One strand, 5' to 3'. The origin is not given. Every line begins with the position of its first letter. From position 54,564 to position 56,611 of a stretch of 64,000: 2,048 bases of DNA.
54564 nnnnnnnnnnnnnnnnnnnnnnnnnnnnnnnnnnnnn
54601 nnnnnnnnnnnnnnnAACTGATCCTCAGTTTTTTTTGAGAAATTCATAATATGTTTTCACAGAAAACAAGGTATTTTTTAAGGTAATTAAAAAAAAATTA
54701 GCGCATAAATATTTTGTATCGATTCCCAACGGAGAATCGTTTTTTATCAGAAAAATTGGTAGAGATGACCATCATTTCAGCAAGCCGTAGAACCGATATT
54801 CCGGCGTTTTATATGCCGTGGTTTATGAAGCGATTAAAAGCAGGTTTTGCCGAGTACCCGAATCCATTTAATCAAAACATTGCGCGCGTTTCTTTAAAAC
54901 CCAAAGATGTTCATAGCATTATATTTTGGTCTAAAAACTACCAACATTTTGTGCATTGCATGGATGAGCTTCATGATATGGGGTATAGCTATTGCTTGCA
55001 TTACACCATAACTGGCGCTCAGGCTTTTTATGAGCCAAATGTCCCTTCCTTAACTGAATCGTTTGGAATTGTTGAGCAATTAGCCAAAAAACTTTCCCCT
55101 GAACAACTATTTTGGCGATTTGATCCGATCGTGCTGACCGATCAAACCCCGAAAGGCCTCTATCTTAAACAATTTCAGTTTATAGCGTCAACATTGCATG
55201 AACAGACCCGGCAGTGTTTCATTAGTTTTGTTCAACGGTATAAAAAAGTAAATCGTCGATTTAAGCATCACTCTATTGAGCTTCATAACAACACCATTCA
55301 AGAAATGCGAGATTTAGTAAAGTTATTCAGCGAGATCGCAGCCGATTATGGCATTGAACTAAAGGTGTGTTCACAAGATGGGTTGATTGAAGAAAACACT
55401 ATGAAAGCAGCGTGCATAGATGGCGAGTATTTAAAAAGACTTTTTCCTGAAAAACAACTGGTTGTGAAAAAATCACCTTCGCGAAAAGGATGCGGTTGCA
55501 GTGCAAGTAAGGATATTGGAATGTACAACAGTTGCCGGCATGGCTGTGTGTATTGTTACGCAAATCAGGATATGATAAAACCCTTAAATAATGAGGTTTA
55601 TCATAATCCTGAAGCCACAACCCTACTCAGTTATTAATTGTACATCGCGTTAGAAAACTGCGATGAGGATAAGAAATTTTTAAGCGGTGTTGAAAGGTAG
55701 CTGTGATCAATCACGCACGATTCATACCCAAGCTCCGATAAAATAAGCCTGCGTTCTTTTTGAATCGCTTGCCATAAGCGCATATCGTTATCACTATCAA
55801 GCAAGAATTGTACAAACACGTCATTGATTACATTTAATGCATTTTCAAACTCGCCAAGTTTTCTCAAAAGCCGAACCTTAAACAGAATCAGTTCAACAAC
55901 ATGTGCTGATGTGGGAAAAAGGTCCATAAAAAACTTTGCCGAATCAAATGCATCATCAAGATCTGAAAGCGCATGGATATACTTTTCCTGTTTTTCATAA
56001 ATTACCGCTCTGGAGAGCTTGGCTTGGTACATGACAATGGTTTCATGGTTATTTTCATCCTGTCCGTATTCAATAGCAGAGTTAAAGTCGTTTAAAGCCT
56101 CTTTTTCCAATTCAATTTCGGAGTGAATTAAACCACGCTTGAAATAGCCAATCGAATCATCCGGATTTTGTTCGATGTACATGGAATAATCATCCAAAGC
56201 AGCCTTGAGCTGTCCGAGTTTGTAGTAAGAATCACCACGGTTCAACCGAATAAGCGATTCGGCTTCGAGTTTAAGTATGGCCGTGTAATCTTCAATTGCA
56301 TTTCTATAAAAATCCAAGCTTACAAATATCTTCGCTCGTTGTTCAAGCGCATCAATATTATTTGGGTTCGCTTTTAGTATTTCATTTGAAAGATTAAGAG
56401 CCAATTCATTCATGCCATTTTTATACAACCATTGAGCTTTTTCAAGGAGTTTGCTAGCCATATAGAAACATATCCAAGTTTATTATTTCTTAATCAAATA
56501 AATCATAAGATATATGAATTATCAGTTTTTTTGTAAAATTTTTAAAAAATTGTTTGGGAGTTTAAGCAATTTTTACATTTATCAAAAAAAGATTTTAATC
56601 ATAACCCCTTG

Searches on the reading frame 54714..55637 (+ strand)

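Call 51: search_protein_families(library=pfam, proteins=[window:54714-55637:+])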
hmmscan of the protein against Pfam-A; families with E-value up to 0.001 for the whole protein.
window:54714-55637:+ (307 aa): 1 family
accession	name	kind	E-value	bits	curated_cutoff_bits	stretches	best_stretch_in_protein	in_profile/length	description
PF08902.16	DUF1848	-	4e-89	299.4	30.5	1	20-283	1-262/262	Domain of unknown function (DUF1848)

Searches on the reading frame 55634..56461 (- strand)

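Call 63: search_protein_families(library=pfam, proteins=[window:55634-56461:-], max_evalue=0.00001)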
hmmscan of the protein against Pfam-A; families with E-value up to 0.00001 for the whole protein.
window:55634-56461:- (275 aa): 7 families
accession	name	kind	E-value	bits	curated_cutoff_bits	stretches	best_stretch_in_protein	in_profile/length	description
PF00515.34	TPR_1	-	9.8e-12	44.6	27.8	1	73-102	5-34/34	Tetratricopeptide repeat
PF13371.12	TPR_9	-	1.2e-10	41.6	35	0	72-103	32-63/73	Tetratricopeptide repeat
PF07719.23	TPR_2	-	1.2e-10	41.1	27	0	74-102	6-34/34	Tetratricopeptide repeat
PF13428.12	TPR_14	-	3e-10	40.2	23.5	0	6-45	5-44/44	Tetratricopeptide repeat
PF13432.12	TPR_16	-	9.9e-09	35.9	32.7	0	42-102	3-64/65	Tetratricopeptide repeat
PF13414.12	TPR_11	-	2.1e-08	34.2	26.8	1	76-113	1-38/42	TPR repeat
PF13431.12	TPR_17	-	3.7e-06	27.2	24.4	0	94-116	4-26/34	Tetratricopeptide repeat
